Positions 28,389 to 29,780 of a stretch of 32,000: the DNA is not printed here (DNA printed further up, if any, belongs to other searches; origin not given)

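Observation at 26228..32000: Orphan five-gene operon GT4 - CE4 deacetylase - NTase-fold - FAAL - DUF360: candidate pathway to an N-acylated aminosugar conjugate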

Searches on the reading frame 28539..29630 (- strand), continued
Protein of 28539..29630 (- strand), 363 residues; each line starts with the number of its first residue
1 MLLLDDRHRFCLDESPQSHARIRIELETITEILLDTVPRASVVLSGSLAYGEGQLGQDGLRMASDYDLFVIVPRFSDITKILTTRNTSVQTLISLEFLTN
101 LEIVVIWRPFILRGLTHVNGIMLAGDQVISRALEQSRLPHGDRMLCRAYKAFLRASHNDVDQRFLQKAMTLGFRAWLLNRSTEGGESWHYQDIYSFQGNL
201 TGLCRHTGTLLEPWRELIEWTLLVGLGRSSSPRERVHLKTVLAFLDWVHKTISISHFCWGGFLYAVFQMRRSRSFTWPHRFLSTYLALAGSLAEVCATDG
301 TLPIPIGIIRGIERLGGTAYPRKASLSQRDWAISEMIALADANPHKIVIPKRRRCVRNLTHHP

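Call 39: search_protein_families(library=pfam, alignment_id=A2, max_evalue=0.1)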
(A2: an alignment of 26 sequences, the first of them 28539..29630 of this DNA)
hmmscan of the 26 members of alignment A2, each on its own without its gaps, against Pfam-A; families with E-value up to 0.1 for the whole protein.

A. member 1, window:28539-29630:- (363 aa): 1 family
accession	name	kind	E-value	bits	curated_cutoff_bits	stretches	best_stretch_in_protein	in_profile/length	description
PF01909.29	NTP_transf_2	-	0.0052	17.6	21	1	27-78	2-46/93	Nucleotidyltransferase domain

B. families by the number of members that match (of 26 scanned): 3 families
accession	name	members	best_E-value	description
PF01909.29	NTP_transf_2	4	0.003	Nucleotidyltransferase domain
PF18479.7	PIN_11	1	0.046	PIN like domain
PF21436.2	STT3-PglB_core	1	0.071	STT3/PglB/AglB core domain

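Call 41: find_encoding_contigs(protein=P0015, flank=10000, max_places=2)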
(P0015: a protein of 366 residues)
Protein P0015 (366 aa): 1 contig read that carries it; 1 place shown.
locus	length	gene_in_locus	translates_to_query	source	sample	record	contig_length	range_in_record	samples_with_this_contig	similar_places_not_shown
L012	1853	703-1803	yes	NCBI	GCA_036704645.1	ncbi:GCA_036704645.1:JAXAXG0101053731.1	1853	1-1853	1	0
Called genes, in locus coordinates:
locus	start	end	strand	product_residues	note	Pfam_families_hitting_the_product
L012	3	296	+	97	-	?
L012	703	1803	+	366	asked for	-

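Call 42: find_encoding_contigs(protein=P0019, flank=10000, max_places=2)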
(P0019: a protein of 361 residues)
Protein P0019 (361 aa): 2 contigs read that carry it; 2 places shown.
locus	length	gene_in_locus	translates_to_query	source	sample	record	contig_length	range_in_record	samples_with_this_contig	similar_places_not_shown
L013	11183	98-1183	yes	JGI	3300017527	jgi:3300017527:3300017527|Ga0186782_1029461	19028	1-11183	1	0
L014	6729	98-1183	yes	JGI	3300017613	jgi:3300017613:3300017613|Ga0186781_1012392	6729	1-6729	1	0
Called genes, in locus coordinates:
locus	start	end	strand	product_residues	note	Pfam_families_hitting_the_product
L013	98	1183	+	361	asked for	-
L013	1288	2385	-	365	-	PF04055:Radical_SAM, PF13186:SPASM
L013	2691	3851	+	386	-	PF00106:adh_short, PF01370:Epimerase (weak), PF08659:KR, PF13561:adh_short_C2, PF08643:DUF1776 (faint)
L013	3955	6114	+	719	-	PF09594:GT87, PF26550:Tricorn_2nd, PF26549:Tricorn_N (weak), PF07676:PD40 (weak), PF26549:Tricorn_N, PF07676:PD40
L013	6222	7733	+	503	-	PF01943:Polysacc_synt, PF13440:Polysacc_synt_3, PF03023:MurJ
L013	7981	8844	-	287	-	PF01555:N6_N4_Mtase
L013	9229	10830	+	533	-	PF13231:PMT_2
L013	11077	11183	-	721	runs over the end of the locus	-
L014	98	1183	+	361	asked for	-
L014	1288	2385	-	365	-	PF04055:Radical_SAM, PF13186:SPASM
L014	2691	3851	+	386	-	PF00106:adh_short, PF01370:Epimerase (weak), PF08659:KR, PF13561:adh_short_C2, PF08643:DUF1776 (faint)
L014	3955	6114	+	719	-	PF09594:GT87, PF26550:Tricorn_2nd, PF26549:Tricorn_N (weak), PF07676:PD40 (weak), PF26549:Tricorn_N, PF07676:PD40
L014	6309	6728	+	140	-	?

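Call 43: find_encoding_contigs(protein=P0027, flank=10000, max_places=2)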
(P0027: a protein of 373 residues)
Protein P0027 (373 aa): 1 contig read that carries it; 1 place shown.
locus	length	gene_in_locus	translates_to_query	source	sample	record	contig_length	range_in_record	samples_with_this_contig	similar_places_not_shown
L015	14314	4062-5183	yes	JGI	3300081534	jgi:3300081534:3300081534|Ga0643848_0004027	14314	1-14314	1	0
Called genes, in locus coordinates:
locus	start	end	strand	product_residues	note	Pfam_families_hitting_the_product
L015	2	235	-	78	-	?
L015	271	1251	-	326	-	PF04488:Gly_transf_sug (weak), PF05704:Caps_synth (weak)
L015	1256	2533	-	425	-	PF00534:Glycos_transf_1, PF13692:Glyco_trans_1_4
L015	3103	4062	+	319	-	PF00535:Glycos_transf_2, PF10111:Glyco_tranf_2_2, PF13641:Glyco_tranf_2_3, PF13632:Glyco_trans_2_3 (weak)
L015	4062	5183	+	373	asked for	-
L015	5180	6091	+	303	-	PF00535:Glycos_transf_2, PF10111:Glyco_tranf_2_2, PF13641:Glyco_tranf_2_3, PF13632:Glyco_trans_2_3 (weak)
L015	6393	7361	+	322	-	PF05704:Caps_synth, PF04488:Gly_transf_sug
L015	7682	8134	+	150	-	PF05402:PqqD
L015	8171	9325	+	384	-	PF14907:NTP_transf_5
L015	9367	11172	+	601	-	PF07475:Hpr_kinase_C (weak), PF00535:Glycos_transf_2, PF10111:Glyco_tranf_2_2, PF13641:Glyco_tranf_2_3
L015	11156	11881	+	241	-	PF00535:Glycos_transf_2, PF10111:Glyco_tranf_2_2, PF13641:Glyco_tranf_2_3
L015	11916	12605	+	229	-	PF00535:Glycos_transf_2, PF10111:Glyco_tranf_2_2, PF13641:Glyco_tranf_2_3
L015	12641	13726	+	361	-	PF04055:Radical_SAM, PF13186:SPASM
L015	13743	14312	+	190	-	?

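Call 48: predict_structure(alignment_id=A2)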
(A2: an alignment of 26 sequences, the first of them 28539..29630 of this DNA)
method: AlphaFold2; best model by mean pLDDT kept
length: 363 residues; sequences in the alignment: 26
mean_pLDDT: 89.7   pTM: 0.88
mean pLDDT of the five models: 89.7, 89.0, 88.2, 88.1, 87.6
residues with pLDDT >= 90: 258; 70-90: 85; 50-70: 10; < 50: 10
segments of 3 or more residues with pLDDT < 50: 354-363
pLDDT, mean of each block of 10 residues (from residue 1): 91 94 97 97 97 90 95 95 89 94 95 91 96 88 95 93 95 96 85 95 93 94 89 80 98 79 82 77 94 90 93 91 86 94 88 51 35
secondary structure, 60 per line:
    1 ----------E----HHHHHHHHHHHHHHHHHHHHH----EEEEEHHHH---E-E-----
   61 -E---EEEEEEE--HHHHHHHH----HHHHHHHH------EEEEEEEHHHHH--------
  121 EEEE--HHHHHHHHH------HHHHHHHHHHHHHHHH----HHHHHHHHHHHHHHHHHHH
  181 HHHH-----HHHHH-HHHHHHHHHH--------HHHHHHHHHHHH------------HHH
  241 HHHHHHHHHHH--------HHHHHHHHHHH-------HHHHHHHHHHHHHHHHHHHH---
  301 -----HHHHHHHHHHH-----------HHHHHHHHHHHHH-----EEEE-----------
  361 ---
elements in order: H16-36 E41-45 H46-49 E66-72 H75-82 H87-94 E101-107 H108-112 E121-124 H127-135 H142-157 H162-184 H190-194 H196-205 H214-225 H238-251 H260-270 H278-297 H306-316 H328-340 E346-349

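Call 50: fold_search(model_id=the predicted structure, library=pdb)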
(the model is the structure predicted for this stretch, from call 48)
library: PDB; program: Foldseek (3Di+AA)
matches with E <= 10: 222; with E <= 0.001: 0
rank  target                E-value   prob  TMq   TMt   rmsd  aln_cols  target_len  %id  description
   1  4e8f_A                3.4e-02  0.87  0.18  0.19  14.0       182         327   18  Structural Basis for the Activity of a Cytoplasmic RNA Terminal U-transferase (released 2012-07-04)
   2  4nkt_B                3.5e-02  0.92  0.17  0.20  12.6       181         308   16  Structure of Cid1 in complex with the UTP analog UMPNPP (released 2013-12-18)
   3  9dbj_F                3.9e-02  0.97  0.30  0.46   8.5       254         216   14  Structure of Hailong HalB R164A mutant with non-hydrolyzable dATP (released 2025-05-07)
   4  4nku_A                4.1e-02  0.89  0.17  0.19  12.6       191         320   15  Structure of Cid1 in complex with its short product ApU (released 2013-12-18)
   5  4ud5_A                4.1e-02  0.85  0.18  0.19  12.9       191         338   16  Structural Plasticity of Cid1 Provides a Basis for its RNA Terminal Uridylyl Transferase Activity (released 2015-03-18)
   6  6xz0                  4.3e-02  0.98  0.35  0.47   9.4       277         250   11  Crystal structure of spectinomycin adenyltransferase AAD(9) from Enterococcus faecialis with spectinomycin (released 2020-04-15)
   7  4e7x_A                4.3e-02  0.80  0.16  0.18  14.5       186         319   18  Structural Basis for the Activity of a Cytoplasmic RNA Terminal U-transferase (released 2012-07-04)
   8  4fhx                  4.3e-02  0.38  0.21  0.22  17.1       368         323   13  Crystal structures of the Cid1 poly (U) polymerase reveal the mechanism for UTP selectivity - H336N mutant bound to MgAT (released 2012-08-29)
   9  4nku_B                4.5e-02  0.89  0.17  0.19  13.1       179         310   16  Structure of Cid1 in complex with its short product ApU (released 2013-12-18)
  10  4e7x_C                5.8e-02  0.85  0.18  0.20  13.4       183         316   16  Structural Basis for the Activity of a Cytoplasmic RNA Terminal U-transferase (released 2012-07-04)
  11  4e80_C                5.8e-02  0.77  0.17  0.18  13.4       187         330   16  Structural Basis for the Activity of a Cytoplasmic RNA Terminal U-transferase (released 2012-07-04)
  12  4fhy                  6.0e-02  0.77  0.17  0.20  14.4       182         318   19  Crystal structures of the Cid1 poly (U) polymerase reveal the mechanism for UTP selectivity - Mg 3'-dATP bound (released 2012-08-29)
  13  4e7x_B                7.3e-02  0.87  0.17  0.20  13.4       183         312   17  Structural Basis for the Activity of a Cytoplasmic RNA Terminal U-transferase (released 2012-07-04)
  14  3c18_A                7.3e-02  0.41  0.19  0.22  12.1       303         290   14  Crystal structure of nucleotidyltransferase-like protein (ZP_00538802.1) from Exiguobacterium sibiricum 255-15 at 1.90 (released 2008-02-12)
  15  4e80_D                8.1e-02  0.51  0.14  0.15  15.5       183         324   16  Structural Basis for the Activity of a Cytoplasmic RNA Terminal U-transferase (released 2012-07-04)
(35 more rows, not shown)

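Call 51: search_protein_families(library=padloc, proteins=[window:28539-29630:-], max_evalue=0.01)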
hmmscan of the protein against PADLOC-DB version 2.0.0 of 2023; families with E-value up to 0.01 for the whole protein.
window:28539-29630:- (363 aa): 0 families

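Call 52: search_protein_families(library=ncbifam, proteins=[L007:3243-4499:+, L006:2578-3603:+], max_evalue=0.001)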
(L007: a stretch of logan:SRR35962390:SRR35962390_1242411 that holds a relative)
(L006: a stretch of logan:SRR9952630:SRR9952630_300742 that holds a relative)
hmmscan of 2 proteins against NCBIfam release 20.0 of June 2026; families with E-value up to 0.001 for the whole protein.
L007:3243-4499:+ (418 aa): 10 families
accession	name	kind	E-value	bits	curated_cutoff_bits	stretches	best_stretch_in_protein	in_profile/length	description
NF009402.0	PRK12767.1-1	equivalog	2.5e-12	46.2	218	1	76-314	57-275/329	carbamoyl phosphate synthase-like protein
NF009404.0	PRK12767.1-3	equivalog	3e-12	46.1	316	1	48-232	28-210/344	carbamoyl phosphate synthase-like protein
NF009405.0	PRK12767.1-4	equivalog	2.3e-10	40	390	1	68-315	48-266/320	carbamoyl phosphate synthase-like protein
NF009406.0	PRK12767.1-5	equivalog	1.6e-08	34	271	1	91-254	72-216/327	carbamoyl phosphate synthase-like protein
NF005315.0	PRK06849.1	equivalog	7.9e-08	31.7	406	1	33-176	16-159/389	hypothetical protein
NF002563.0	PRK02186.1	subfamily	1.4e-06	26.8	625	1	123-315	96-277/890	argininosuccinate lyase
TIGR02144.1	LysX_arch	equivalog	7.2e-06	25.3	275.6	1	121-228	74-174/281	lysine biosynthesis protein LysX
TIGR00768.1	rimK_fam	subfamily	3.9e-05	23.2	143.4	1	122-228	75-173/276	RimK family alpha-L-glutamate ligase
NF003671.0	PRK05294.1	equivalog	0.00038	18.2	599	0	120-178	114-172/1058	carbamoyl-phosphate synthase large subunit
TIGR01369.1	CPSaseII_lrg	equivalog_domain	0.00083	17.1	1027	0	276-341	263-329/1052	carbamoyl-phosphate synthase (glutamine-hydrolyzing) large subunit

L006:2578-3603:+ (341 aa): 0 families

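Call 59: find_encoding_contigs(protein=P0022, flank=10000, max_places=2)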
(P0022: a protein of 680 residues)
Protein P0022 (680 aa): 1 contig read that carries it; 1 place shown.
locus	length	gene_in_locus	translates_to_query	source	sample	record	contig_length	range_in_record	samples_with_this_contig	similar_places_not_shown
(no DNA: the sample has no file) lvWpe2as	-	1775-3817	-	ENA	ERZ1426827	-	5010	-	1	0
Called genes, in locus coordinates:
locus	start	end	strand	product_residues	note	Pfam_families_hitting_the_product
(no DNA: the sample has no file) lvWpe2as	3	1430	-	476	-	?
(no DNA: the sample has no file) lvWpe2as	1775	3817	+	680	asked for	PF00535:Glycos_transf_2, PF10111:Glyco_tranf_2_2 (faint), PF13641:Glyco_tranf_2_3, PF13632:Glyco_trans_2_3 (weak)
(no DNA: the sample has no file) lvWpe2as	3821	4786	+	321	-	PF13641:Glyco_tranf_2_3, PF00535:Glycos_transf_2, PF10111:Glyco_tranf_2_2, PF13506:Glyco_transf_21 (faint), PF13632:Glyco_trans_2_3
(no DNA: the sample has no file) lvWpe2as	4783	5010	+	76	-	?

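Call 60: find_encoding_contigs(protein=P0033, flank=10000, max_places=2)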
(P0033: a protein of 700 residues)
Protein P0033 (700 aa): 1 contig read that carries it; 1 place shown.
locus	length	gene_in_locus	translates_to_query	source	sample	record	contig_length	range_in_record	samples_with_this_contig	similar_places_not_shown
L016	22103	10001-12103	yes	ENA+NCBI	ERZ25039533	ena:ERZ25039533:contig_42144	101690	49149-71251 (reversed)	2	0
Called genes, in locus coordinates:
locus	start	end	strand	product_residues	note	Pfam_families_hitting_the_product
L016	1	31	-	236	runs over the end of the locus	PF00440:TetR_N, PF13977:TetR_C_6 (weak)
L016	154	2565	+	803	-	PF08450:SGL (faint), PF10282:Lactonase (faint)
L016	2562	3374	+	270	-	-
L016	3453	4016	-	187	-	PF13977:TetR_C_6 (weak), PF17940:TetR_C_31 (weak)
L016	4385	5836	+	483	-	PF10282:Lactonase (weak)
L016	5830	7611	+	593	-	-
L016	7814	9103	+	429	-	PF00285:Citrate_synt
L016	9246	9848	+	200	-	PF00596:Aldolase_II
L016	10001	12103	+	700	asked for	PF00535:Glycos_transf_2, PF13641:Glyco_tranf_2_3, PF13506:Glyco_transf_21 (weak), PF13632:Glyco_trans_2_3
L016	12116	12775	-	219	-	PF02798:GST_N, PF13417:GST_N_3, PF13409:GST_N_2, PF17172:GST_N_4 (weak), PF00043:GST_C, PF14497:GST_C_3, PF13410:GST_C_2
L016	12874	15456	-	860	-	PF17900:Peptidase_M1_N, PF01433:Peptidase_M1, PF11838:ERAP1_C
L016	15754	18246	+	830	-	PF05231:MASE1, PF08447:PAS_3, PF08448:PAS_4, PF00512:HisKA, PF02518:HATPase_c, PF00072:Response_reg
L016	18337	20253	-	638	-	PF01642:MM_CoA_mutase, PF02310:B12-binding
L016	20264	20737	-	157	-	PF14248:DUF4345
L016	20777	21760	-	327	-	PF01339:CheB_methylest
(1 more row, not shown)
